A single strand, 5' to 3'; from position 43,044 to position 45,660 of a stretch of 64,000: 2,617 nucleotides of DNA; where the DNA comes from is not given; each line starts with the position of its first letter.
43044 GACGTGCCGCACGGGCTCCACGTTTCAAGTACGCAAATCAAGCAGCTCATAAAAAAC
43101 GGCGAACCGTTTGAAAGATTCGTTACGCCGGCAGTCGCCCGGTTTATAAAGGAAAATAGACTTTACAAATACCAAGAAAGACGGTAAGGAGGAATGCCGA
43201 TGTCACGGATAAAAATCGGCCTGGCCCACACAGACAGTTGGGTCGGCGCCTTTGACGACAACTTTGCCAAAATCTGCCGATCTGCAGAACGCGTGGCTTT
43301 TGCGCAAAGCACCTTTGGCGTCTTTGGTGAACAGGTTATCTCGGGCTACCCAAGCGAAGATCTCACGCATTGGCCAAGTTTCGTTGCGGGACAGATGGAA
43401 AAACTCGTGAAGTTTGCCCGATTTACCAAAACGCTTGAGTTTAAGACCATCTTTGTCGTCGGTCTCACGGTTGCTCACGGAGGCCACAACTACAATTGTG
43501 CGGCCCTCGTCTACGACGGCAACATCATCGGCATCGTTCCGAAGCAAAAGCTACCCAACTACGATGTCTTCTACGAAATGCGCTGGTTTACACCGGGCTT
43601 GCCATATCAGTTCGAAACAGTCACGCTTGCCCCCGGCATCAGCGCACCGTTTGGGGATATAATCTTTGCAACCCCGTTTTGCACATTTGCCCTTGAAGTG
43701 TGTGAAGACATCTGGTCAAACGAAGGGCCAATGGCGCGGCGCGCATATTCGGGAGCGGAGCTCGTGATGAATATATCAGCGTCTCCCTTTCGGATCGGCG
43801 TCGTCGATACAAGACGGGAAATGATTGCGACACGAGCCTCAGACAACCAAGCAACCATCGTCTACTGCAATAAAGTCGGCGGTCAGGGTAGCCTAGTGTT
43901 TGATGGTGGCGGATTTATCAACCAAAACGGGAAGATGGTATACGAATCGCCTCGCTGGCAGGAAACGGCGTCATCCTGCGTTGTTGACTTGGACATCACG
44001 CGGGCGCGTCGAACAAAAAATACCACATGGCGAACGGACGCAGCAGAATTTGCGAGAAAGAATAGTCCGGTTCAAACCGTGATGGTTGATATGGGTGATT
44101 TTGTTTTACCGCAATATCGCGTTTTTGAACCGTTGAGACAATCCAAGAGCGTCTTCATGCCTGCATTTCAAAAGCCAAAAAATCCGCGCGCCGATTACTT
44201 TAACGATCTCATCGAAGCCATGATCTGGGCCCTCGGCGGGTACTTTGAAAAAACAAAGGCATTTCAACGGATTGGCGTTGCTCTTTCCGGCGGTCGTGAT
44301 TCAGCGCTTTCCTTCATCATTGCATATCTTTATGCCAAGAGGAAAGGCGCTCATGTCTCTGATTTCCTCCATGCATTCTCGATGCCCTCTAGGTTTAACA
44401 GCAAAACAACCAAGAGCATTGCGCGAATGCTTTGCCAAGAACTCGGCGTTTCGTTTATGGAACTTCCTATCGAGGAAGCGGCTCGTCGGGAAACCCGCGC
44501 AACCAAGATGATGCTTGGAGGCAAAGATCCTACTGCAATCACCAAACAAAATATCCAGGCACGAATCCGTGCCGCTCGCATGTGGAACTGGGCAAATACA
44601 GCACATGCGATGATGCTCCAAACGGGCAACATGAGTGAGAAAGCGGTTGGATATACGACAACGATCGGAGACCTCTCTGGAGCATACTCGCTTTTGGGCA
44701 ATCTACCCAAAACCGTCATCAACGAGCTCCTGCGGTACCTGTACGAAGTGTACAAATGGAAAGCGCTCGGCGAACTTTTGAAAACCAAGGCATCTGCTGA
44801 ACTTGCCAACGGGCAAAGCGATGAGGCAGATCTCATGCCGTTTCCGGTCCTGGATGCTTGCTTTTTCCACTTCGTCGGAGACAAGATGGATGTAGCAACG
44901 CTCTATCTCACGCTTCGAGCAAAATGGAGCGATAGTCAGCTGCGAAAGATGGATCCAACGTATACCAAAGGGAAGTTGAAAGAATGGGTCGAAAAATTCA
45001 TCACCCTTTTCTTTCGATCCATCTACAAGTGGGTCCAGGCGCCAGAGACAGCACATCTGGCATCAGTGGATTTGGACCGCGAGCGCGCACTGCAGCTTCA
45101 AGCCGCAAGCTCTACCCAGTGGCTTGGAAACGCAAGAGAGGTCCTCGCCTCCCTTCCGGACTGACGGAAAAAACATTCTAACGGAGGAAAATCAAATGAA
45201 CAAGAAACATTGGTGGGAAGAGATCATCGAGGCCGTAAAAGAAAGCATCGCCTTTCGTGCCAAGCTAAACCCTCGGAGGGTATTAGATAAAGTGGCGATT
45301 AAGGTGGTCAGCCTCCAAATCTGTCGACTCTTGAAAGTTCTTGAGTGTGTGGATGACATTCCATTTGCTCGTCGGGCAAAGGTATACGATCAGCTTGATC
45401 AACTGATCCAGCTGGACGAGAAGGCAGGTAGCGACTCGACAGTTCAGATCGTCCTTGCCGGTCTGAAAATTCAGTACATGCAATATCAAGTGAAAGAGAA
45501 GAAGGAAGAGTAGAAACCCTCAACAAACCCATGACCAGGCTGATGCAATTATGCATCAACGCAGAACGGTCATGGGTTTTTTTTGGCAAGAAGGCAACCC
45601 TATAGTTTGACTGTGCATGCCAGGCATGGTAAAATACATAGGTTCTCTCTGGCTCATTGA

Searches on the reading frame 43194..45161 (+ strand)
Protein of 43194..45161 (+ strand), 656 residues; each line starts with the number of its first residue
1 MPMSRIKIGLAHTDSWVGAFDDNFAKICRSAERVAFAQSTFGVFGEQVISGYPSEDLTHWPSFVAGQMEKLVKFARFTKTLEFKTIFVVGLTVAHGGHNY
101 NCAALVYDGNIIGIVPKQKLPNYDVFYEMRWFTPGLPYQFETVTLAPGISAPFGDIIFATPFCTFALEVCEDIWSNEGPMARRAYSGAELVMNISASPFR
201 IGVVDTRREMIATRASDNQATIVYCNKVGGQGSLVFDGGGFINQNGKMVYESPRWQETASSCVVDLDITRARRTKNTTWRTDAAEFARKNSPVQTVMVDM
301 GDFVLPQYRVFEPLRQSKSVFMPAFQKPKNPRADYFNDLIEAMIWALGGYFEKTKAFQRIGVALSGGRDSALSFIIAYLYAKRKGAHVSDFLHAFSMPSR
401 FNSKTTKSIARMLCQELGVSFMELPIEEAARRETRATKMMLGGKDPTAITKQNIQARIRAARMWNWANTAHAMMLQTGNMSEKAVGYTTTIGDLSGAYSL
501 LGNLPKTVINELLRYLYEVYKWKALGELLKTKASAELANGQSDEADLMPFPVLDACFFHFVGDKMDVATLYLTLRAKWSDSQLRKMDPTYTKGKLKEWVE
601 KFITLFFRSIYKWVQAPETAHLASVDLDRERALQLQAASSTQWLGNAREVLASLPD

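Call 6: search_protein_families(library=ncbifam, proteins=[window:43194-45161:+])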
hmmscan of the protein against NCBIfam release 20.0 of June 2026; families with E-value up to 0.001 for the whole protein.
window:43194-45161:+ (656 aa): 7 families
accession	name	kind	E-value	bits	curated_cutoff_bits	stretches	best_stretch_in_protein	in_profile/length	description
NF010588.0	PRK13981.1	equivalog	2e-93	313.7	479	1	4-570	3-492/546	NAD+ synthase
NF002730.0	PRK02628.1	equivalog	1.6e-86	290.9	473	1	6-625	13-647/677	NAD(+) synthase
TIGR00552.1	nadE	equivalog_domain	1.2e-28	100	63.65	1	348-569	14-222/251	NAD(+) synthase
NF010587.0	PRK13980.1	equivalog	5.3e-26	91.4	255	1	355-572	29-229/267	NAD+ synthase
TIGR03381.1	agmatine_aguB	equivalog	4.5e-06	26.2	410.25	1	82-281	77-270/279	N-carbamoylputrescine amidase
NF002048.0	PRK00876.1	subfamily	6.6e-06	25.2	313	0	358-428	36-102/330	NAD(+) synthase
NF001979.1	PRK00768.1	equivalog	5.4e-05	22.8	250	1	349-516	30-197/266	NAD(+) synthase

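Call 7: search_protein_families(library=pfam, proteins=[window:43194-45161:+])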
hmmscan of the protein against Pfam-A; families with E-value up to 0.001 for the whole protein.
window:43194-45161:+ (656 aa): 2 families
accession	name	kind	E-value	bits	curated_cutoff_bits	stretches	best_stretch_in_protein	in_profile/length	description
PF02540.23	NAD_synthase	-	4.5e-31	108.3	21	1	343-561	5-205/242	NAD synthase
PF00795.27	CN_hydrolase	-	2.5e-13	50.4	23.2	1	14-274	8-254/256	Carbon-nitrogen hydrolase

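Call 20: list_cluster_members(proteins=[P0001, window:43194-45161:+, window:45196-45510:+])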
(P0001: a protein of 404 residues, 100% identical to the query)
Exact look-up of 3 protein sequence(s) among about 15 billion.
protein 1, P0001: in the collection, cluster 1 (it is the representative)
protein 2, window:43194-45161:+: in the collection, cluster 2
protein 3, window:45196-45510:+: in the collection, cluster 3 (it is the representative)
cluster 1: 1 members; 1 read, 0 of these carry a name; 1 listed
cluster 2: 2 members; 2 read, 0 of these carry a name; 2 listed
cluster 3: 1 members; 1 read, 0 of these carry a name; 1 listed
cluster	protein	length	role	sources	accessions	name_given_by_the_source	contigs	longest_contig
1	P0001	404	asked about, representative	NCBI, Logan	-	-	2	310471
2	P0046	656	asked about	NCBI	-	-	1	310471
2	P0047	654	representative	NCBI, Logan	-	-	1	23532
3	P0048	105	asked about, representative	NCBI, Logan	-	-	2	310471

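Call 31: find_homologous_proteins(query=window:43194-45161:+, max_evalue=1e-30)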
Query window:43194-45161:+ (656 aa): 3518 proteins with E <= 1e-30 among 8000 candidates; the best 120 are listed.
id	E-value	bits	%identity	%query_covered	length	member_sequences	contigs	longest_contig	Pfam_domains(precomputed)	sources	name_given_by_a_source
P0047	0.0e+0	1511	100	100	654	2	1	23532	PF00795.28,PF02540.24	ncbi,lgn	-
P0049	9.1e-235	799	57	98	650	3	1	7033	PF00795.28,PF02540.24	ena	-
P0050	6.3e-233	793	56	98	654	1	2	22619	PF00795.28,PF02540.24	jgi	jgi:NAD+ synthase (glutamine-hydrolysing)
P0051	4.6e-232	790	56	98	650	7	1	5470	PF00795.28,PF02540.24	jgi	-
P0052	1.4e-227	775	54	100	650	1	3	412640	PF00795.28,PF02540.24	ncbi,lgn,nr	ncbi:MAG: NAD(+) synthase [Parcubacteria group bacterium]|nr:NAD(+) synthase [Parcubacteria group ba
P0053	2.6e-227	774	55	98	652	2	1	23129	PF00795.28,PF02540.24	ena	-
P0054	4.6e-227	773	54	100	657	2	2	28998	PF00795.28,PF02540.24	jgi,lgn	jgi:NAD+ synthase (glutamine-hydrolysing)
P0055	5.3e-227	773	54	98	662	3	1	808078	PF00795.28,PF02540.24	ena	-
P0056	1.1e-226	772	57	98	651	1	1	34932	PF00795.28,PF02540.24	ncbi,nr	ncbi:MAG: NAD(+) synthase [Parcubacteria group bacterium]|nr:NAD(+) synthase [Parcubacteria group ba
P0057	1.9e-226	771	55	100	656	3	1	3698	PF00795.28,PF02540.24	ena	-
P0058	1.3e-225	769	55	98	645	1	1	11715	PF00795.28,PF02540.24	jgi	jgi:NAD+ synthase (glutamine-hydrolysing)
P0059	1.8e-225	768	55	98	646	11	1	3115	PF00795.28,PF02540.24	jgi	jgi:NAD+ synthase (glutamine-hydrolysing)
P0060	1.9e-223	762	54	100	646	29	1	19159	PF00795.28,PF02540.24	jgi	jgi:NAD+ synthase (glutamine-hydrolysing)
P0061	1.9e-223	761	55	98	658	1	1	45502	PF00795.28,PF02540.24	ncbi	-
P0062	4.3e-223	760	54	99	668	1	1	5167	PF00795.28,PF02540.24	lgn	-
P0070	1.3e-220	752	56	98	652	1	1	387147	PF00795.28,PF02540.24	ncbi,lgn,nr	ncbi:MAG: NAD(+) synthase [Parcubacteria group bacterium]|nr:NAD(+) synthase [Parcubacteria group ba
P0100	8.4e-213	726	52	100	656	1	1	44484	PF00795.28,PF02540.24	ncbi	ncbi:MAG: NAD(+) synthase [Candidatus Komeilibacteria bacterium]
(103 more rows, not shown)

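Call 33: find_encoding_contigs(protein=P0056, flank=4000, max_places=2)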
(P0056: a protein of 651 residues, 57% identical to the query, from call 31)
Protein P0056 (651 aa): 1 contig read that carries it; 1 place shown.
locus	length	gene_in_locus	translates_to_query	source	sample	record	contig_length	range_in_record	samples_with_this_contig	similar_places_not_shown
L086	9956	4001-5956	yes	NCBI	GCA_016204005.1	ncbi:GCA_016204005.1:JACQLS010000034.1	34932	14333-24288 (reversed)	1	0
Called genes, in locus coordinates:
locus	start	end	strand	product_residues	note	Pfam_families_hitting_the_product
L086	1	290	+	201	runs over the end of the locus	PF12697:Abhydrolase_6 (faint), PF06821:Ser_hydrolase, PF00561:Abhydrolase_1 (faint)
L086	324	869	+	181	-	-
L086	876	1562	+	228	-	PF00293:NUDIX, PF19368:WHD_AraR, PF21906:WHD_NrtR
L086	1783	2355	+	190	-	PF00857:Isochorismatase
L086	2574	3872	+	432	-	PF17767:NAPRTase_N, PF04095:NAPRTase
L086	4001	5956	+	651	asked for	PF00795:CN_hydrolase, PF02540:NAD_synthase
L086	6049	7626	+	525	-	PF00478:IMPDH, PF00571:CBS (weak), PF03060:NMO, PF01070:FMN_dh (weak)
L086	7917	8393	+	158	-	PF00160:Pro_isomerase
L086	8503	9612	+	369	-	PF07705:CARDB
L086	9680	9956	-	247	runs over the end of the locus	-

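Call 34: find_encoding_contigs(protein=P0050, flank=4000, max_places=2)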
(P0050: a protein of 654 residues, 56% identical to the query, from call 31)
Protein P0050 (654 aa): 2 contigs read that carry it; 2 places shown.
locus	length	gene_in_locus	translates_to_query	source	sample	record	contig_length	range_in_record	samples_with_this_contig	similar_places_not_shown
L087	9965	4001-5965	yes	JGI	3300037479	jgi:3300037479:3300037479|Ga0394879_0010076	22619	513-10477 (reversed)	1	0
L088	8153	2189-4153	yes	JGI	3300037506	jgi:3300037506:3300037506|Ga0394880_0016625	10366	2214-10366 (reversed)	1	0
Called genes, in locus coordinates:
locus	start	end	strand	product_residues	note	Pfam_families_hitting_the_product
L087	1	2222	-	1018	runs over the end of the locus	PF07494:Reg_prop (weak), PF08450:SGL (faint), PF07495:Y_Y_Y, PF13581:HATPase_c_2 (weak), PF02518:HATPase_c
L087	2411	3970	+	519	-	PF17767:NAPRTase_N, PF17956:NAPRTase_C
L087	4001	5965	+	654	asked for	PF00795:CN_hydrolase, PF02540:NAD_synthase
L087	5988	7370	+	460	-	PF00171:Aldedh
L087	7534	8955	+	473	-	PF00282:Pyridoxal_deC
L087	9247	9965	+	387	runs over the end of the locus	PF07992:Pyr_redox_2, PF21706:FCSD_central, PF07992:Pyr_redox_2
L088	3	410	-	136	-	?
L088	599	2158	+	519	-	PF17767:NAPRTase_N, PF17956:NAPRTase_C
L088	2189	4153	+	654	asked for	PF00795:CN_hydrolase, PF02540:NAD_synthase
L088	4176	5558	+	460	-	PF00171:Aldedh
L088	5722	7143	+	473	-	PF00282:Pyridoxal_deC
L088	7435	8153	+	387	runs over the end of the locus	PF07992:Pyr_redox_2, PF21706:FCSD_central, PF07992:Pyr_redox_2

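Call 35: find_encoding_contigs(protein=P0052, flank=4000, max_places=2)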
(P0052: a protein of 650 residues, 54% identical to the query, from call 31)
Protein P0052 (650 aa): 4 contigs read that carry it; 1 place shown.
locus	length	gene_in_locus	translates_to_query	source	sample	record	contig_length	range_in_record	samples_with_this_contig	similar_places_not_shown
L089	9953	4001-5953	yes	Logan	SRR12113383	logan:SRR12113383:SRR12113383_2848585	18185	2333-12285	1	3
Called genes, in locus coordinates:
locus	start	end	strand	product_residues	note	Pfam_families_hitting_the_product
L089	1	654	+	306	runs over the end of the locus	PF13672:PP2C_2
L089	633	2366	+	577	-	PF00069:Pkinase (faint)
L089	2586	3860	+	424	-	PF17767:NAPRTase_N, PF04095:NAPRTase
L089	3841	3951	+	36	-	-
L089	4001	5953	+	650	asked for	PF00795:CN_hydrolase, PF02540:NAD_synthase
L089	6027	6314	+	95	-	-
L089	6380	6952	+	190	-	PF09335:VTT_dom (weak)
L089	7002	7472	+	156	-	PF07681:DoxX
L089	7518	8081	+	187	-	PF07884:VKOR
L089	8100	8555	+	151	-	-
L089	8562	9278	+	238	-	-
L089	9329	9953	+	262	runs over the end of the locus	PF01209:Ubie_methyltran, PF13489:Methyltransf_23, PF13847:Methyltransf_31, PF08241:Methyltransf_11, PF08242:Methyltransf_12, PF13649:Methyltransf_25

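Call 91: find_encoding_contigs(protein=P0070, flank=4000, max_places=2)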
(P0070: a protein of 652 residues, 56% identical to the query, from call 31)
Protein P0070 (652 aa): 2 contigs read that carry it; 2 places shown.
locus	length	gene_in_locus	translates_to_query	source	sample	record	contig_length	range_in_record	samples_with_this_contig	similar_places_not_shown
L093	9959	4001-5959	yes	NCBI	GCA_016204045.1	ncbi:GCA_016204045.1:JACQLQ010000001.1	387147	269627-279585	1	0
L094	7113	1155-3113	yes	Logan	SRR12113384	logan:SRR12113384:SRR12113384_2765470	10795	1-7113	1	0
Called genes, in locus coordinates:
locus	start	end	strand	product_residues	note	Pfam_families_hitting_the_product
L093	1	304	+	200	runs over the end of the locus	PF00561:Abhydrolase_1 (weak), PF12697:Abhydrolase_6 (faint), PF06821:Ser_hydrolase (weak)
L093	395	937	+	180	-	PF01467:CTP_transf_like (weak)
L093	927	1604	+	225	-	PF00293:NUDIX, PF19368:WHD_AraR, PF21906:WHD_NrtR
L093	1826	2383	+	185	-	PF00857:Isochorismatase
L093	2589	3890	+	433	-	PF17767:NAPRTase_N, PF04095:NAPRTase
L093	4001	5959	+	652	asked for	PF00795:CN_hydrolase, PF02540:NAD_synthase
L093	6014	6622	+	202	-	PF00160:Pro_isomerase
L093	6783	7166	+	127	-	-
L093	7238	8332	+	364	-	PF07705:CARDB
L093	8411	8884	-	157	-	-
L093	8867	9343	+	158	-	-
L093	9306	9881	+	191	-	PF01863:YgjP-like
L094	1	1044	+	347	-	?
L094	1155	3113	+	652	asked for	PF00795:CN_hydrolase, PF02540:NAD_synthase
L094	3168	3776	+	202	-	PF00160:Pro_isomerase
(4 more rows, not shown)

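Call 92: find_encoding_contigs(protein=P0100, flank=4000, max_places=2)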
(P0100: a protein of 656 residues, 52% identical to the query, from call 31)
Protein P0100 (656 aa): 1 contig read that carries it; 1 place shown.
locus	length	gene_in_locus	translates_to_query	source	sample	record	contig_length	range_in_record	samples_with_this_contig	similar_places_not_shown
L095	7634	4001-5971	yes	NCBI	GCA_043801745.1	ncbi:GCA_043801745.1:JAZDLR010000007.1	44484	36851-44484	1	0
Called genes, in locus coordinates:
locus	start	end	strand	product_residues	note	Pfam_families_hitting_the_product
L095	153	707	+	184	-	-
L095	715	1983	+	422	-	PF17767:NAPRTase_N, PF04095:NAPRTase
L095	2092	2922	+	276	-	PF00300:His_Phos_1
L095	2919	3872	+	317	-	PF04055:Radical_SAM (weak)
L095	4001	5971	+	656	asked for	PF00795:CN_hydrolase, PF02540:NAD_synthase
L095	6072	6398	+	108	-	-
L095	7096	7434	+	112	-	-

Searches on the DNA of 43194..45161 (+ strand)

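Call 82: search_rna_families(source=L086, start=1500, end=2650, threshold=evalue, max_evalue=1)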
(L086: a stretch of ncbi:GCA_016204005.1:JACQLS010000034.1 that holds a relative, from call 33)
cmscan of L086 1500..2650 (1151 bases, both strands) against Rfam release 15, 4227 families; matches with E-value up to 1: 4.
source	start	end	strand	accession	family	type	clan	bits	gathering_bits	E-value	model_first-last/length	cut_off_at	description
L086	2451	2517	+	RF04063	MIR2629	Gene; miRNA;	-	23.4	60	0.0051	1-66/66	no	MIR2629 microRNA precursor family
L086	1672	1712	-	RF03271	mir-1247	Gene; miRNA;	-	22.8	70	0.43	1-74/74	no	mir-1247 microRNA precursor family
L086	2461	2517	-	RF04292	mir-379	Gene; miRNA;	CL00149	22.5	56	0.04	1-64/64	no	mir-379 microRNA precursor family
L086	2254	2395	-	RF02257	adapt33_3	Gene; lncRNA;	-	18.3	70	0.28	1-140/140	no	Adaptive response 33 conserved region 3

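Call 83: search_rna_families(source=L089, start=2300, end=2700, threshold=evalue, max_evalue=1)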
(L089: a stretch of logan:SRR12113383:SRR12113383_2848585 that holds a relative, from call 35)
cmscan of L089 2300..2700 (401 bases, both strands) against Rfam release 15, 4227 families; matches with E-value up to 1: 0.
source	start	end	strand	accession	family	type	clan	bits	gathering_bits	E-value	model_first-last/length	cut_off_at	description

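Call 98: build_rna_model(alignment_id=A3)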
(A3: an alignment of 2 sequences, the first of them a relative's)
Model R2 built from alignment A3 (2 sequences, 146 columns); structure: RNAalifold consensus.
model positions 146; base pairs 29; branch points 2; effective number of sequences 1.11; information 0.589 bits per position. Calibrated on 0.2 Mb of random sequence (short: E-values are rough).
structure used (alignment columns):
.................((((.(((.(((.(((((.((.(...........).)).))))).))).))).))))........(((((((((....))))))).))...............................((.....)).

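Call 99: search_with_rna_model(model_id=R2, sources=[window, L002, L083, L084, L085, L086, L087, L088, L089, L093, L094, L095, L003, L008, L011, L014, L015, L024, L026, L034, L048, L050, L053], max_evalue=10)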
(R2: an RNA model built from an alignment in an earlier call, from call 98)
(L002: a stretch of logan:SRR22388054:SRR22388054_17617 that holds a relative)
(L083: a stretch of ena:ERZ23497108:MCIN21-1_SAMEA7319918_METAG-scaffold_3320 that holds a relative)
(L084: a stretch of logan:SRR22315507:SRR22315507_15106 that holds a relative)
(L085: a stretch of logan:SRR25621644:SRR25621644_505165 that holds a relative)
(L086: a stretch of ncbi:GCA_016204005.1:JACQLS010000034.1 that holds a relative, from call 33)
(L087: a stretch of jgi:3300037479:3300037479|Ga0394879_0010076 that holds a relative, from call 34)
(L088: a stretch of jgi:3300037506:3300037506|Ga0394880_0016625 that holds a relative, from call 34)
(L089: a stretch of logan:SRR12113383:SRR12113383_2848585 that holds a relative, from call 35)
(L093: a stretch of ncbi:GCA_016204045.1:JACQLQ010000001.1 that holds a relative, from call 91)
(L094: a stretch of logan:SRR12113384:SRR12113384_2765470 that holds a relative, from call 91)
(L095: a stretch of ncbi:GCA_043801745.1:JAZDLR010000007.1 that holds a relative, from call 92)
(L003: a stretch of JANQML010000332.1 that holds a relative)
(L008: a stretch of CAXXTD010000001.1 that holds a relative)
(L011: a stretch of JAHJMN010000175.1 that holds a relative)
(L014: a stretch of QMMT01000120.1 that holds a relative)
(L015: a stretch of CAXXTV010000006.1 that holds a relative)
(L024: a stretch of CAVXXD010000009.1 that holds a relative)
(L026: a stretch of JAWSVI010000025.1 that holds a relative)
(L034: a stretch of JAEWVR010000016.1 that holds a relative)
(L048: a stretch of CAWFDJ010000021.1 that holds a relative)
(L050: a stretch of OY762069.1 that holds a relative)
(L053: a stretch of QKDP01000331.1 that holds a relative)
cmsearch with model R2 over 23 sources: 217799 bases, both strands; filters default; matches with E-value up to 10: 3.
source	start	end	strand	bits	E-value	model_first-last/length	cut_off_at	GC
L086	1648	1790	+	161.7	2.1e-39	1-146/146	no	0.59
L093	1693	1833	+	159.8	6.3e-39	1-146/146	no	0.53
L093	1709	1765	-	33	1.3e-06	18-74/146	no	0.51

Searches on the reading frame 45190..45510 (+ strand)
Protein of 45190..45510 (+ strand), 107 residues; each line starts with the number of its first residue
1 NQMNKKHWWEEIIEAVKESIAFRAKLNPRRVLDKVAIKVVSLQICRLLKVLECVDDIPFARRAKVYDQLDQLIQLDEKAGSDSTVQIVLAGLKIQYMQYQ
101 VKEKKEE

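Call 6: search_protein_families(library=ncbifam, proteins=[window:45190-45510:+])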
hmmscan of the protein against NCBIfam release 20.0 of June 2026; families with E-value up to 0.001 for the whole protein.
window:45190-45510:+ (107 aa): 0 families

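Call 7: search_protein_families(library=pfam, proteins=[window:45190-45510:+])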
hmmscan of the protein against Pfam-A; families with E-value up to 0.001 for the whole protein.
window:45190-45510:+ (107 aa): 0 families

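Call 39: search_protein_representatives(protein=window:45196-45510:+)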
Query: 105 residues. Proteins with E-value up to 0.001 (for the whole library): 1; up to 1e-10: 1; up to 1e-30: 1. The best 1 are listed.
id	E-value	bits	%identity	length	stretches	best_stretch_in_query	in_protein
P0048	1.7e-60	217.4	100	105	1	1-105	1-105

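Call 70: search_protein_families(library=phrogs, proteins=[window:45196-45510:+], max_evalue=1)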
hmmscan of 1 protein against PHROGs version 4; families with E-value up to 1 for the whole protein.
window:45196-45510:+ (105 aa): 1 family
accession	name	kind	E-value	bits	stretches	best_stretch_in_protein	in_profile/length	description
phrog_24849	-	unknown function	0.027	15.7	1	5-58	29-83/117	-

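Call 84: search_solved_structures(query=window:45196-45510:+, max_evalue=10)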
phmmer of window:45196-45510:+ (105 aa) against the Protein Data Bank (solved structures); distinct sequences matched with E-value up to 10: 1.
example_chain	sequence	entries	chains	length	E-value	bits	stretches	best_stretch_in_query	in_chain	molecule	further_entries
9s0y_AB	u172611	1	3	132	1.1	12.9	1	54-93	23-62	Phage particle protein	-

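Call 96: predict_structure(protein=window:45196-45510:+)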
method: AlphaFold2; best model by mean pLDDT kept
length: 105 residues; sequences in the alignment: 1
mean_pLDDT: 53.2   pTM: 0.35
mean pLDDT of the five models: 53.2, 52.0, 51.1, 50.0, 49.6
residues with pLDDT >= 90: 0; 70-90: 0; 50-70: 74; < 50: 31
segments of 3 or more residues with pLDDT < 50: 1-4, 25-41
pLDDT, mean of each block of 10 residues (from residue 1): 50 56 48 44 50 55 60 54 53 60 52
secondary structure, 60 per line:
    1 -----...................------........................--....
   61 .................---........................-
elements in order: H6-24 H31-54 H57-77 H81-104
